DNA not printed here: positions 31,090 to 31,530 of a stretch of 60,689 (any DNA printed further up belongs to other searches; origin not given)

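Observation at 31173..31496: Monocistronic 46-aa peptide gene with its own promoter-like element, consensus SD and terminator, directly downstream of an ABC exporter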

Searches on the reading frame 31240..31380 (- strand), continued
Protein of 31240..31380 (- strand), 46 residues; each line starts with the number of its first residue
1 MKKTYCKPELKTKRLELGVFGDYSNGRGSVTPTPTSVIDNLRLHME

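Call 27: search_protein_families(library=pfam, proteins=[L028:7922-9709:-, L028:6710-7828:-, L028:5236-6708:+, L028:10213-10740:-, L029:337-912:-, L029:1718-2215:-, L026:8984-9778:+, L026:7551-8693:-, L026:6391-7554:-, L026:10240-10710:-], max_evalue=0.001)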
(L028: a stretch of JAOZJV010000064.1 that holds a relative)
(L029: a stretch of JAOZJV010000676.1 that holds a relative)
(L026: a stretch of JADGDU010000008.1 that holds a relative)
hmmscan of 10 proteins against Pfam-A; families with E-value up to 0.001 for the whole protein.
L028:7922-9709:- (595 aa): 2 families
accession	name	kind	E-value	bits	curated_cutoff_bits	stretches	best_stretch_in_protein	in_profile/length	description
PF13860.13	FlgD_ig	-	1.1e-07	32.2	27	1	521-580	11-73/79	FlgD Ig-like domain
PF18962.6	Por_Secre_tail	-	4.7e-05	24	27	1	513-592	3-74/75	Secretion system C-terminal sorting domain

L028:6710-7828:- (372 aa): 10 families
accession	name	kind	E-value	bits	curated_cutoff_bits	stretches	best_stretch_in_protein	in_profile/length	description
PF00535.33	Glycos_transf_2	-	7.2e-18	65.5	23.3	1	18-134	16-147/168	Glycosyl transferase family 2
PF14559.12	TPR_19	-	3.9e-11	43.5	25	2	224-282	1-56/68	Tetratricopeptide repeat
PF13704.12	Glyco_tranf_2_4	-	6.8e-11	43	27.5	1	9-95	1-96/98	Glycosyl transferase family 2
PF13428.12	TPR_14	-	3.1e-09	37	23.5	0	215-247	2-34/44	Tetratricopeptide repeat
PF13432.12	TPR_16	-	2.8e-06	28.1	32.7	0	218-273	1-53/65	Tetratricopeptide repeat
PF14561.12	TPR_20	-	4.7e-05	24.1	25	0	203-243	11-51/90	Tetratricopeptide repeat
PF13176.12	TPR_7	-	7e-05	23.1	27.9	0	216-247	1-34/36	Tetratricopeptide repeat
PF10111.15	Glyco_tranf_2_2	-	0.00022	21.2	27.3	1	19-99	19-113/276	Glycosyltransferase like family 2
PF13424.12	TPR_12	-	0.00034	21.2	30.1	0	216-274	5-68/77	Tetratricopeptide repeat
PF13174.12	TPR_6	-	0.00042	21.2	26.3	0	253-282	2-31/33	Tetratricopeptide repeat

L028:5236-6708:+ (490 aa): 2 families
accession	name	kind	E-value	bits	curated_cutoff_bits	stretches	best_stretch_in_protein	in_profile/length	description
PF09471.16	Peptidase_M64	-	1.5e-91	307.2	26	1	175-484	7-301/302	IgA Peptidase M64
PF16217.10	M64_N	-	1.7e-35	121.7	27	1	26-145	2-120/122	Peptidase M64 N-terminus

L028:10213-10740:- (175 aa): 2 families
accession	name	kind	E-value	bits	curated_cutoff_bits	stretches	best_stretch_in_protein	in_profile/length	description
PF01035.26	DNA_binding_1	-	6.3e-33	112.9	27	1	94-173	1-80/81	6-O-methylguanine DNA methyltransferase, DNA binding domain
PF02870.21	Methyltransf_1N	-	5.6e-06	27.2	21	1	18-88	8-69/71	6-O-methylguanine DNA methyltransferase, ribonuclease-like domain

L029:337-912:- (191 aa): 0 families

L029:1718-2215:- (165 aa): 0 families

L026:8984-9778:+ (264 aa): 2 families
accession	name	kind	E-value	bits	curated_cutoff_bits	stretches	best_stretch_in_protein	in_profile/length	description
PF13860.13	FlgD_ig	-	3.9e-07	30.4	27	1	190-252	11-76/79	FlgD Ig-like domain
PF18962.6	Por_Secre_tail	-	6.2e-05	23.7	27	1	180-213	1-34/75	Secretion system C-terminal sorting domain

L026:7551-8693:- (380 aa): 6 families
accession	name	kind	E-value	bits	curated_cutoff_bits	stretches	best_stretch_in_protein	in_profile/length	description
PF07944.18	Beta-AFase-like_GH127_cat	-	1.2e-10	41.4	24.9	1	67-255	59-253/376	Beta-L-arabinofuranosidase, GH127 catalytic domain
PF06662.19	C5-epim_C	-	1e-08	35.4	23.3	0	121-166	30-75/188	D-glucuronyl C5-epimerase C-terminus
PF03663.20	Glyco_hydro_76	-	7.9e-06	26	25.9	0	290-330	156-196/366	Glycosyl hydrolase family 76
PF05147.19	LANC_like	-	4.3e-05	22.7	23.2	0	178-217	169-211/350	Lanthionine synthetase C-like protein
PF13243.12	SQHop_cyclase_C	-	9e-05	22.1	26.1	0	130-233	194-303/319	Squalene-hopene cyclase C-terminal domain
PF07470.19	Glyco_hydro_88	-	0.00053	19.5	26.6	0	114-211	23-112/352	Glycosyl Hydrolase Family 88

L026:6391-7554:- (387 aa): 3 families
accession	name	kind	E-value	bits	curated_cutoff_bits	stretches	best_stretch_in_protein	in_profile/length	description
PF13692.12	Glyco_trans_1_4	-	8.2e-11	42.8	27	1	221-344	4-136/142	Glycosyl transferases group 1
PF13524.12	Glyco_trans_1_2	-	7e-05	23.2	25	1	236-360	6-124/144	Glycosyl transferase-like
PF00534.26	Glycos_transf_1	-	0.00012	22.1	26.4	1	233-356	30-164/172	Glycosyl transferases group 1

L026:10240-10710:- (156 aa): 0 families

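Call 31: search_protein_representatives(alignment_id=A1)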
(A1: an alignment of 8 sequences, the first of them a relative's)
Query: 8 sequences, 47 profile positions. Proteins with E-value up to 0.001 (for the whole library): 87; up to 1e-10: 10; up to 1e-30: 0. The best 87 are listed.
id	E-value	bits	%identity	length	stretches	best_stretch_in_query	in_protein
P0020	2.1e-17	78.8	-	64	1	2-47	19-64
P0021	5.3e-17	77.5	-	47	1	1-47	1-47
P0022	2.3e-16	75.5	-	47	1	1-47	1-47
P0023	3.6e-16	74.9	-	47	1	1-47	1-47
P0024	2.6e-15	72.1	-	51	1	2-47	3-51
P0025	7.6e-14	67.4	-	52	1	2-47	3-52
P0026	4.9e-12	61.6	-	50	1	2-47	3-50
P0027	7.5e-12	61.1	-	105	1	2-47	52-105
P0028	4.2e-11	58.6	-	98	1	2-47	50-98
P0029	9.0e-11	57.6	-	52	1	2-47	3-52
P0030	2.5e-10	56.2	-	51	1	2-47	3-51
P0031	4.3e-10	55.4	-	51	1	1-47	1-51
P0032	1.3e-09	53.9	-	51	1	2-47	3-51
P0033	4.4e-09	52.2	-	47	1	1-46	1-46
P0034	6.1e-09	51.7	-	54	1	2-47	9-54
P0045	1.6e-07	47.2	-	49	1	1-47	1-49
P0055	1.4e-06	44.2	-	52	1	1-25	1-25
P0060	7.6e-06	41.8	-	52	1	1-36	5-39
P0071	2.1e-05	40.4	-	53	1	2-38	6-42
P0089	2.2e-04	37.1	-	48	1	1-26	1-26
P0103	5.9e-04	35.8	-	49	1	1-24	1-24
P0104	6.8e-04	35.6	-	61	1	2-28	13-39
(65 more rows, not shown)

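Call 36: find_homologous_proteins(query=A2, max_evalue=0.001)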
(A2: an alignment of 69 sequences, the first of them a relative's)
Query A2 (69 sequences) (46 aa, profile of the alignment): 229 proteins with E <= 0.001 among 1135 candidates; the best 120 are listed.
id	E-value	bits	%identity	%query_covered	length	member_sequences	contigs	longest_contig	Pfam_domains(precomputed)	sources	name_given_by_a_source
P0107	3.5e-19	86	61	100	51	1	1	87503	-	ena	-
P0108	4.8e-19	86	61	98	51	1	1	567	-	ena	-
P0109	7.2e-19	85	60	100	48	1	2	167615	-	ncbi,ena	-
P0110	2.2e-18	84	57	98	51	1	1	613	-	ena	-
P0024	2.7e-18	83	63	98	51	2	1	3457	-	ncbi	-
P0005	3.3e-18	83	79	100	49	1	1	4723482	-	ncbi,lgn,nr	ncbi:MAG: hypothetical protein IPK64_05070 [bacterium]|nr:hypothetical protein [bacterium]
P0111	4.5e-18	83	62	100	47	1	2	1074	-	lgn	-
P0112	5.1e-18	82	63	100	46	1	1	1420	-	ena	-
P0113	5.1e-18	82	58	100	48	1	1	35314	-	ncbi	-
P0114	6.1e-18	82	61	98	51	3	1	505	-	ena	-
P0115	6.6e-18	82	59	98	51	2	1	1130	-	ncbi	-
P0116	7.7e-18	82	64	100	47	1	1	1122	-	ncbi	-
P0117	8.0e-18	82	61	98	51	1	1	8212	-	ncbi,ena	-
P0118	9.8e-18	82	60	98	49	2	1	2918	-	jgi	jgi:hypothetical protein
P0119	1.1e-17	81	60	98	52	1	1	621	-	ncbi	-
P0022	2.1e-17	81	70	100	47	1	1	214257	-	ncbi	-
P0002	2.9e-17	80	85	100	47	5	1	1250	-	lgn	-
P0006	3.0e-16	77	81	100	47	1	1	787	-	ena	-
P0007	4.2e-16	76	79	100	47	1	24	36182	-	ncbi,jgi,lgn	-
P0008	8.0e-16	75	72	100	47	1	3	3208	-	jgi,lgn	-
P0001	8.8e-16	75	100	100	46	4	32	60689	-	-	-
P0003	1.7e-15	74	81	100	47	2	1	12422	-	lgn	-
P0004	2.5e-15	74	79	100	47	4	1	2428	-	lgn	-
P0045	2.3e-13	68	41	100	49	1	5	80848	-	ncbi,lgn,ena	-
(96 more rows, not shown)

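Call 37: find_encoding_contigs(protein=P0055, flank=10000, max_places=3)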
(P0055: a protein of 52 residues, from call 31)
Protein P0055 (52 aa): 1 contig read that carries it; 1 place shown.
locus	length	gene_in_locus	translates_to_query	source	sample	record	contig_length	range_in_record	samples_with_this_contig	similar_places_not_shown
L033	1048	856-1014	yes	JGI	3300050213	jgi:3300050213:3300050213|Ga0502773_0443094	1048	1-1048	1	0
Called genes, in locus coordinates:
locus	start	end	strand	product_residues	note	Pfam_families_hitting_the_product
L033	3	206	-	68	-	?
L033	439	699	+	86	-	-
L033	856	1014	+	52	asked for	-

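Call 38: find_encoding_contigs(protein=P0045, flank=10000, max_places=3)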
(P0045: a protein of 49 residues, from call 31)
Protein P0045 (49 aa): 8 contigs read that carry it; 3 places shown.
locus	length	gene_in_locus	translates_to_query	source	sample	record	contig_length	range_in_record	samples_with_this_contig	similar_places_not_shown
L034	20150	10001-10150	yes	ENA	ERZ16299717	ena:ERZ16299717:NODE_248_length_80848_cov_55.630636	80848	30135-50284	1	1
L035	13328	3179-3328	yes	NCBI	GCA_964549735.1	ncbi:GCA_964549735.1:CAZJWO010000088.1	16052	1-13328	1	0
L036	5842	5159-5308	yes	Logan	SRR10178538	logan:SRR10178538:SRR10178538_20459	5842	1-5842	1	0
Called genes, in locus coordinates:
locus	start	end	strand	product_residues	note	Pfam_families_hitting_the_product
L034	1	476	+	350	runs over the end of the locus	PF03102:NeuB, PF08666:SAF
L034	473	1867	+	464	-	-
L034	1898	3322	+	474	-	PF00571:CBS, PF00483:NTP_transferase, PF12804:NTP_transf_3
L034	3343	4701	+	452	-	PF16254:DUF4910, PF09940:DUF2172, PF16221:HTH_47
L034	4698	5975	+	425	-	PF04230:PS_pyruv_trans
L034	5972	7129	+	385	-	-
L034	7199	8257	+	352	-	PF01636:APH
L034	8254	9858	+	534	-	PF01943:Polysacc_synt, PF13440:Polysacc_synt_3 (weak)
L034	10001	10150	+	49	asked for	-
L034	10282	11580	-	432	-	PF00202:Aminotran_3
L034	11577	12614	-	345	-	PF00490:ALAD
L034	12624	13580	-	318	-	PF01379:Porphobil_deam, PF03900:Porphobil_deamC (weak)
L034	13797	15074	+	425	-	-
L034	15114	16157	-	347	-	PF01522:Polysacc_deac_1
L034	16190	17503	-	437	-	PF00579:tRNA-synt_1b, PF22421:SYY_C-terminal, PF01479:S4 (weak)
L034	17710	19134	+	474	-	PF00034:Cytochrom_C (faint), PF13442:Cytochrome_CBB3, PF07995:GSDH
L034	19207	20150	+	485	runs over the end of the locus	PF01554:MatE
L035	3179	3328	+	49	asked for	-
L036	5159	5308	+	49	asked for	-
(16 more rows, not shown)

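Call 42: find_related_loci(query=A3, collection=metagenome_contigs, flank=10000)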
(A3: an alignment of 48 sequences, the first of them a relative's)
Query A3 (46 aa) in metagenome_contigs; peptide patterns used: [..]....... (x = any residue, [..] = any of these).
139 stretches matched a pattern; 22 encode a relative of the query (tblastn E <= 1e-3); 22 distinct loci.
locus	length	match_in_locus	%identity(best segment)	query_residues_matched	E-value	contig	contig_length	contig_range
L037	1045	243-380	100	1-46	6e-29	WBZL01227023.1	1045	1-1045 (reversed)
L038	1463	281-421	83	1-46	3e-23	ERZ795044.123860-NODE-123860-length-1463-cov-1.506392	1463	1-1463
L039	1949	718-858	72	1-46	2e-19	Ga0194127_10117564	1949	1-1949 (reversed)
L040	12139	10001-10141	68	1-46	1e-17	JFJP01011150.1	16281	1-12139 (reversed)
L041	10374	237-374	63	1-46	4e-17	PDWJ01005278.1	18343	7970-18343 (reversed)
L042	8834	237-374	63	1-46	4e-17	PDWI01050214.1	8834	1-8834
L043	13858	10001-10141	64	1-46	2e-16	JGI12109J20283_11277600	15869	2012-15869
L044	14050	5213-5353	64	1-46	2e-16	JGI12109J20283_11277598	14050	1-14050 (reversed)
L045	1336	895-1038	65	1-46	4e-16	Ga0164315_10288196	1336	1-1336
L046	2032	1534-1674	68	1-46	6e-16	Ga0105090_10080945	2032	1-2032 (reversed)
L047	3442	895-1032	63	3-46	3e-15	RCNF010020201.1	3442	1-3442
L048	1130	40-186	59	2-46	4e-15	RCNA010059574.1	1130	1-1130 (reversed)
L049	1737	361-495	64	2-45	2e-14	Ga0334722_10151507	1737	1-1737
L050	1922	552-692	55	1-46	5e-14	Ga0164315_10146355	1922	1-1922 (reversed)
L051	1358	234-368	41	1-46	1e-10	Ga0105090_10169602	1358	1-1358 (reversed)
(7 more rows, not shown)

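Call 45: find_encoding_contigs(protein=P0103, flank=10000, max_places=4)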
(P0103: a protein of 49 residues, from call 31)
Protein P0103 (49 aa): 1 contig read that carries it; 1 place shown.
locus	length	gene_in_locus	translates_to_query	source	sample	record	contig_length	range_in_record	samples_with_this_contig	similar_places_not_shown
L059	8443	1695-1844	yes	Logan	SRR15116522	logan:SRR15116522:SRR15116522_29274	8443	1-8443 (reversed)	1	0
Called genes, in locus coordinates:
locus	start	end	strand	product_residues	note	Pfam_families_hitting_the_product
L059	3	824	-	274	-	?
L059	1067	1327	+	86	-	-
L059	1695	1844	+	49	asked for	-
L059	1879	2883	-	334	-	PF04055:Radical_SAM, PF13186:SPASM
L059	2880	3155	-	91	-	PF05402:PqqD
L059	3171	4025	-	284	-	PF27840:ScmC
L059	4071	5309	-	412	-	PF14907:NTP_transf_5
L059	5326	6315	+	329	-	PF00005:ABC_tran, PF13304:AAA_21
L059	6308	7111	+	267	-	PF01061:ABC2_membrane, PF12698:ABC2_membrane_3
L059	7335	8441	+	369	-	?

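Call 46: find_encoding_contigs(protein=P0104, flank=10000, max_places=4)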
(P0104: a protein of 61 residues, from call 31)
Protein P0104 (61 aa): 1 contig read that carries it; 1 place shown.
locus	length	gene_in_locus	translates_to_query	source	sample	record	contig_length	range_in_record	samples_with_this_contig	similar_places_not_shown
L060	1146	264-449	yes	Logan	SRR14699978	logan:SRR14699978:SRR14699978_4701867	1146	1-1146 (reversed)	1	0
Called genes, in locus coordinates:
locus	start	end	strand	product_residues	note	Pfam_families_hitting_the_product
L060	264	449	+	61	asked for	-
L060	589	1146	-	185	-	?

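Call 48: search_protein_families(library=pfam, proteins=[L059:1879-2883:-, L059:2880-3155:-, L059:3171-4025:-, L059:4071-5309:-, L059:1067-1327:+, L059:3-824:-, L059:7335-8441:+, L033:439-699:+, L060:589-1146:-], max_evalue=0.001)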
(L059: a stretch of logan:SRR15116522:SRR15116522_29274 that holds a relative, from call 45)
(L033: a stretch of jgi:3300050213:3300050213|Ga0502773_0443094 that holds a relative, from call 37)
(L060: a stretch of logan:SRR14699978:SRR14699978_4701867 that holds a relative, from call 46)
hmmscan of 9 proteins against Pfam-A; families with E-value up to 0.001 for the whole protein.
L059:1879-2883:- (334 aa): 3 families
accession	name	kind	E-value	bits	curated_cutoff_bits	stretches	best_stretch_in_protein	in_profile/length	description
PF04055.27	Radical_SAM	-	1.7e-20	74.2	29.5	1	23-177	1-165/166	Radical SAM superfamily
PF13186.11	SPASM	-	1.5e-08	35.2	21.5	1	237-300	1-67/67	Iron-sulfur cluster-binding domain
PF13353.11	Fer4_12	-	0.00028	21.6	22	1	29-125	15-116/137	4Fe-4S single cluster domain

L059:2880-3155:- (91 aa): 1 family
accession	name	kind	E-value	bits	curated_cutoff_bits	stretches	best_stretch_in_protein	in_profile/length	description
PF05402.18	PqqD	-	1.5e-14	54.5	23.4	1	21-87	1-67/67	Coenzyme PQQ synthesis protein D (PqqD)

L059:3171-4025:- (284 aa): 0 families

L059:4071-5309:- (412 aa): 1 family
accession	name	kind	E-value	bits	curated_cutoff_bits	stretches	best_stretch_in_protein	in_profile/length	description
PF14907.12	NTP_transf_5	-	1e-22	81.4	31.2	1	33-290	5-248/249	Uncharacterised nucleotidyltransferase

L059:1067-1327:+ (86 aa): 0 families

L059:3-824:- (274 aa): 1 family
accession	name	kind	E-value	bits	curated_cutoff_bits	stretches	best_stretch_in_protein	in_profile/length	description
PF14907.12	NTP_transf_5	-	8.1e-19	68.6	31.2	1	31-272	6-233/249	Uncharacterised nucleotidyltransferase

L059:7335-8441:+ (369 aa): 0 families

L033:439-699:+ (86 aa): 0 families

L060:589-1146:- (185 aa): 1 family
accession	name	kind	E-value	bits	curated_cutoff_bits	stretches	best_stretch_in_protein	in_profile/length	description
PF00027.35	cNMP_binding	-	3.2e-15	56.3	27.5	1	76-153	4-85/89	Cyclic nucleotide-binding domain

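Call 50: predict_structure(alignment_id=A3)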
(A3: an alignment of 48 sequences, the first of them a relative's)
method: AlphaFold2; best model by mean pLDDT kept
length: 46 residues; sequences in the alignment: 48
mean_pLDDT: 65.6   pTM: 0.20
mean pLDDT of the five models: 65.6, 65.0, 64.7, 63.2, 61.5
residues with pLDDT >= 90: 0; 70-90: 14; 50-70: 32; < 50: 0
segments of 3 or more residues with pLDDT < 50: none
pLDDT, mean of each block of 10 residues (from residue 1): 80 68 59 60 58
secondary structure: DSSP gave nothing for this model
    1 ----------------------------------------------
elements in order:

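Call 51: search_protein_families(library=pfam, proteins=[L031:7029-9182:+, L031:6948-9146:-, L031:9062-9820:+, L031:9351-9890:-, L031:10305-11237:+, L031:10243-11136:-, L031:11284-12384:+, L031:11213-12067:-, L031:12092-14455:+, L031:11904-15227:-], max_evalue=0.0001)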
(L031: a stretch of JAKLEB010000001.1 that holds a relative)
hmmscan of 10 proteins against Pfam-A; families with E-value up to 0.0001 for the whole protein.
L031:7029-9182:+ (717 aa): 0 families

L031:6948-9146:- (732 aa): 5 families
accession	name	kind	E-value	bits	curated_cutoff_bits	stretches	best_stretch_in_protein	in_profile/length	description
PF17941.7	PP_kinase_C_1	-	1e-72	243.6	25.7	1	375-539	2-165/167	Polyphosphate kinase C-terminal domain 1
PF13090.12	PP_kinase_C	-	2.8e-67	225.9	25.8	1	547-720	1-172/172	Polyphosphate kinase C-terminal domain 2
PF02503.22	PP_kinase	-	5.6e-57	192.8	31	1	156-344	1-183/183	Polyphosphate kinase middle domain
PF13089.11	PP_kinase_N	-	1e-29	103.4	23.8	1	42-147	1-106/107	Polyphosphate kinase N-terminal domain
PF13091.12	PLDc_2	-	7.8e-06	26.2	27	0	585-682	21-125/132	PLD-like domain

L031:9062-9820:+ (252 aa): 0 families

L031:9351-9890:- (179 aa): 0 families

L031:10305-11237:+ (310 aa): 0 families

L031:10243-11136:- (297 aa): 0 families

L031:11284-12384:+ (366 aa): 0 families

L031:11213-12067:- (284 aa): 0 families

L031:12092-14455:+ (787 aa): 0 families

L031:11904-15227:- (1107 aa): 0 families
